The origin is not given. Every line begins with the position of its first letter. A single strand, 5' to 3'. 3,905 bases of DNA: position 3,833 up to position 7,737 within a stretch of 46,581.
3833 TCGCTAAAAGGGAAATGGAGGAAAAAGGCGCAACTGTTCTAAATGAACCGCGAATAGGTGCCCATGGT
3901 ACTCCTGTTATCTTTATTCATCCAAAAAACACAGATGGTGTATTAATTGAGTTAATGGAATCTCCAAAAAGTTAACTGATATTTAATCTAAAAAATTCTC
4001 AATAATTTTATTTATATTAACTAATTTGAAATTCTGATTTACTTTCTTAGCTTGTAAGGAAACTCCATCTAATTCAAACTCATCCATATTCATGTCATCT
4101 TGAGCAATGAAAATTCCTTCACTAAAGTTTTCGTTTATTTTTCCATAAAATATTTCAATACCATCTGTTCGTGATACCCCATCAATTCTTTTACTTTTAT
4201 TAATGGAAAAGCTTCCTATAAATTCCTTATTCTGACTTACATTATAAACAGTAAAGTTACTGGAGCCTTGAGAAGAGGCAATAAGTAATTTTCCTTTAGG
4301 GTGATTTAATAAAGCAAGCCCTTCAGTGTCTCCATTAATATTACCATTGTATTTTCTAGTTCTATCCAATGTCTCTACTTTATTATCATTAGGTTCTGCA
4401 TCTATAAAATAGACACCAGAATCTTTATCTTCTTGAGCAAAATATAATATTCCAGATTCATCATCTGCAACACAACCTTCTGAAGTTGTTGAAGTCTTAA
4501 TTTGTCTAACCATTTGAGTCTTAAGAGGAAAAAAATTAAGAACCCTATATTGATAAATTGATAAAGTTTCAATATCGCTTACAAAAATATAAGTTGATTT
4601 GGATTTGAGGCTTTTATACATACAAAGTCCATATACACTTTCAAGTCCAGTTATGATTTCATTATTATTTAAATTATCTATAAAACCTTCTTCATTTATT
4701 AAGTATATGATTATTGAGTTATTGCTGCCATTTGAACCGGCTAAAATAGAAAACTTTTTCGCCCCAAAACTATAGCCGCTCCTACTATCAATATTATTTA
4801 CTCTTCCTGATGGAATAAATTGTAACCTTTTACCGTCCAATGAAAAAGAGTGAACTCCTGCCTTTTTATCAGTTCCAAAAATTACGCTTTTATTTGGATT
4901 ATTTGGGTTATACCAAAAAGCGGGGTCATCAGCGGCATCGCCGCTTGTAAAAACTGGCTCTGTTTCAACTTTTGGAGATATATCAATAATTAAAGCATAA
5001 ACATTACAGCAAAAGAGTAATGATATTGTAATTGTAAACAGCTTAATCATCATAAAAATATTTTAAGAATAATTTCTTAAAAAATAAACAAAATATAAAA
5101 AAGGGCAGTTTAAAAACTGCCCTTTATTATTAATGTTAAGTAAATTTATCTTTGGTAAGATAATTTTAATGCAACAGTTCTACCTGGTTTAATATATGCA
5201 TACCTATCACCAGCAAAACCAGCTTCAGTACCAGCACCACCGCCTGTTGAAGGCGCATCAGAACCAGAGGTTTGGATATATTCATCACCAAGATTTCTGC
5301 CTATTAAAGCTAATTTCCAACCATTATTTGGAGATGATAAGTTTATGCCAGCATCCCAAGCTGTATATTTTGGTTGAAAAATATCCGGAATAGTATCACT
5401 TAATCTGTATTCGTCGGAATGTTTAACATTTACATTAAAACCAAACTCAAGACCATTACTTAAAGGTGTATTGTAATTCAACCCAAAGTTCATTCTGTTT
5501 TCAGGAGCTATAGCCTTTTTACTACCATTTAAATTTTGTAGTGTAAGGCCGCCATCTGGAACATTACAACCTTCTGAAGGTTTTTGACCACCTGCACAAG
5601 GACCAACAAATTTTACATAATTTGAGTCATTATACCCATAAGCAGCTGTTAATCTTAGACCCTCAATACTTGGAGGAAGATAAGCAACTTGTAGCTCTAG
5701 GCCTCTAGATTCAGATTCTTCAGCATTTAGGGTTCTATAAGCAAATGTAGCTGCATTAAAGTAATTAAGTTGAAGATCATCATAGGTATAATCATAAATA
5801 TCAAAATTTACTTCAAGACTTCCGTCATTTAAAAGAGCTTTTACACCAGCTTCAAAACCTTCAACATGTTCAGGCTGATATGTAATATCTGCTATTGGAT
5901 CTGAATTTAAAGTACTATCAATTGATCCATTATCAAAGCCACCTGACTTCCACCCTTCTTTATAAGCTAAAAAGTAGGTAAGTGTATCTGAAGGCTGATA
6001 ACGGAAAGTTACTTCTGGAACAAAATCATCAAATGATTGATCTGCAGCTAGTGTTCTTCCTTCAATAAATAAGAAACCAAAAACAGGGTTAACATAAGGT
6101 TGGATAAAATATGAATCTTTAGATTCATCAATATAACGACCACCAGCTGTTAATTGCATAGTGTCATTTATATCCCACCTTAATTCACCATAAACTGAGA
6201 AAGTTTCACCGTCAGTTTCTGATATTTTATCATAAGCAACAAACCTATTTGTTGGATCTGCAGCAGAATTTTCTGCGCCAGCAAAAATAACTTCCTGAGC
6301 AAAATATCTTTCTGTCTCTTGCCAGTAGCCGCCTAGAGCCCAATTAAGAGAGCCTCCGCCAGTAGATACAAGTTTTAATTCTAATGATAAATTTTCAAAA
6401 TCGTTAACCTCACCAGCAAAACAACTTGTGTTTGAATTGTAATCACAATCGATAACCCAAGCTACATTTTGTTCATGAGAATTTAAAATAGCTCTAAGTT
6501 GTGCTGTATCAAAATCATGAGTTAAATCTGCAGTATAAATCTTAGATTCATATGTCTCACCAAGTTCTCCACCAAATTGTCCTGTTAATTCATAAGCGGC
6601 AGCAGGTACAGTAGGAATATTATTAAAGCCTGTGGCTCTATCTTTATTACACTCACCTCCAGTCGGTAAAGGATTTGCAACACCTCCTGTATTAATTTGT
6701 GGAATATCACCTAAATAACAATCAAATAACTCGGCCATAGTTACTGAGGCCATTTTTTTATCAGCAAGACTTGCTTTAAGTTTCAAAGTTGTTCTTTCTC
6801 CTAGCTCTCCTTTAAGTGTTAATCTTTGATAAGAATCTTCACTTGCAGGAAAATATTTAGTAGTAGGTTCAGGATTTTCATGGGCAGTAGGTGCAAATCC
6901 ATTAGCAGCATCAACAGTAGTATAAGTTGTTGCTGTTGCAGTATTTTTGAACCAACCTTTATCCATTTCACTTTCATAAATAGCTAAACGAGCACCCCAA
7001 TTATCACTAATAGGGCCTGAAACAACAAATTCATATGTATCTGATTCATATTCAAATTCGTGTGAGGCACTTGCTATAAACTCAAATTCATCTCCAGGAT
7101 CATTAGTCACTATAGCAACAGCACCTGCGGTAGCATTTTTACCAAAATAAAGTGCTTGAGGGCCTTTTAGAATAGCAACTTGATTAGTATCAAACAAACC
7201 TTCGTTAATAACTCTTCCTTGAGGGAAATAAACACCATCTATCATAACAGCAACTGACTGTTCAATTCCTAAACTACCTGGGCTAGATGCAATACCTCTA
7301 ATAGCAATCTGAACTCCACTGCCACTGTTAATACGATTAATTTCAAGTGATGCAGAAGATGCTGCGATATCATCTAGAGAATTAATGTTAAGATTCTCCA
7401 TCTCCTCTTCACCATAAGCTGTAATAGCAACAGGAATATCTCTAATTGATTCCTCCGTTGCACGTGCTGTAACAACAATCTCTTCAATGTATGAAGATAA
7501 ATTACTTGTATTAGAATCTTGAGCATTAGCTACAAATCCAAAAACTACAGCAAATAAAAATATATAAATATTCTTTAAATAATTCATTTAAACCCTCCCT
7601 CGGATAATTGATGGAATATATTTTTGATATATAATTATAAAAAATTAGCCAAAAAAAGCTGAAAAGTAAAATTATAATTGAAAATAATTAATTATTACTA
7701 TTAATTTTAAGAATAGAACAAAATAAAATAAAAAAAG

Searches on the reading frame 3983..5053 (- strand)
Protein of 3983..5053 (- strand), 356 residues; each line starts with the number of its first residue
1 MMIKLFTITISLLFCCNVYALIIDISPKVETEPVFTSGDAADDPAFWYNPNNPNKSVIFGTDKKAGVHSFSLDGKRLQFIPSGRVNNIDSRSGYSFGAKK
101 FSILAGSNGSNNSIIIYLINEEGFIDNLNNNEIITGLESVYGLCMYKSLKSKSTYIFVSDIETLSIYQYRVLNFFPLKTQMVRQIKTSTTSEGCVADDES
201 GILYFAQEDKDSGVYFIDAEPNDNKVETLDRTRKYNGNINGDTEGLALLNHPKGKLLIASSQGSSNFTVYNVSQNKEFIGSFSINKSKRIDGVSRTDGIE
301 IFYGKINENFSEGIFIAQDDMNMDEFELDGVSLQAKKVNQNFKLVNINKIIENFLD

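Call 50: search_protein_families(library=pfam, proteins=[window:3983-5053:-], max_evalue=0.00001)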
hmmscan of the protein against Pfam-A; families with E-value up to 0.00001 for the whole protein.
window:3983-5053:- (356 aa): 1 family
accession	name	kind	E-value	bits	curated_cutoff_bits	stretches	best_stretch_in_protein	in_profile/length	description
PF02333.21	Phytase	-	5.1e-67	226.9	21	1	24-354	32-357/375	Phytase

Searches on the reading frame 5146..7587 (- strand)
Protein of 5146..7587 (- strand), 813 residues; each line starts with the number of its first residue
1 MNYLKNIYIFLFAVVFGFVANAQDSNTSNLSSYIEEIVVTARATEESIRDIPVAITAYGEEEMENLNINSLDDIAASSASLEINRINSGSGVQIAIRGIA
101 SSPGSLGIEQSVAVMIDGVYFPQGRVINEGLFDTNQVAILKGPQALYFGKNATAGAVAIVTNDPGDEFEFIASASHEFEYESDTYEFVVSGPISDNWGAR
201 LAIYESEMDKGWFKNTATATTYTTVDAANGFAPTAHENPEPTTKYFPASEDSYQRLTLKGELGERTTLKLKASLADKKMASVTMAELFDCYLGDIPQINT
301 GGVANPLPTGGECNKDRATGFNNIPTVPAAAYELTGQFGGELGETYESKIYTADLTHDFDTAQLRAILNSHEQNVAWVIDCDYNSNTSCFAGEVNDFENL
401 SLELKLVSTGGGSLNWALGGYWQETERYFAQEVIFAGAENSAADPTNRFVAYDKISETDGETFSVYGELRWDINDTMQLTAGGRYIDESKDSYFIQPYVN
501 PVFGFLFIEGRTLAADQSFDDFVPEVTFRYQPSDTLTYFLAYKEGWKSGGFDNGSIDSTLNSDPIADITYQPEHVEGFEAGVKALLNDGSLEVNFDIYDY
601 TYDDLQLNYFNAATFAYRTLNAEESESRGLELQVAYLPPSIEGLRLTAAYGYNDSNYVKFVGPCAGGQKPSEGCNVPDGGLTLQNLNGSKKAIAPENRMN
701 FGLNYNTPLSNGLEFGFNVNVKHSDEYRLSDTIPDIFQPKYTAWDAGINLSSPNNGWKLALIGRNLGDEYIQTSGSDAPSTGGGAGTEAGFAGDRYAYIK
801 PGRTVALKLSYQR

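Call 50: search_protein_families(library=pfam, proteins=[window:5146-7587:-], max_evalue=0.00001)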
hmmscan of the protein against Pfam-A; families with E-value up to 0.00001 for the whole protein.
window:5146-7587:- (813 aa): 2 families
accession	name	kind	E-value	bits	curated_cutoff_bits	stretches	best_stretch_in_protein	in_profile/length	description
PF00593.30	TonB_dep_Rec_b-barrel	-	1.1e-33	118.3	27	1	330-766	42-436/436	TonB dependent receptor-like, beta-barrel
PF07715.20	Plug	-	1.6e-12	48.3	23.9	1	48-156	2-107/107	TonB-dependent Receptor Plug Domain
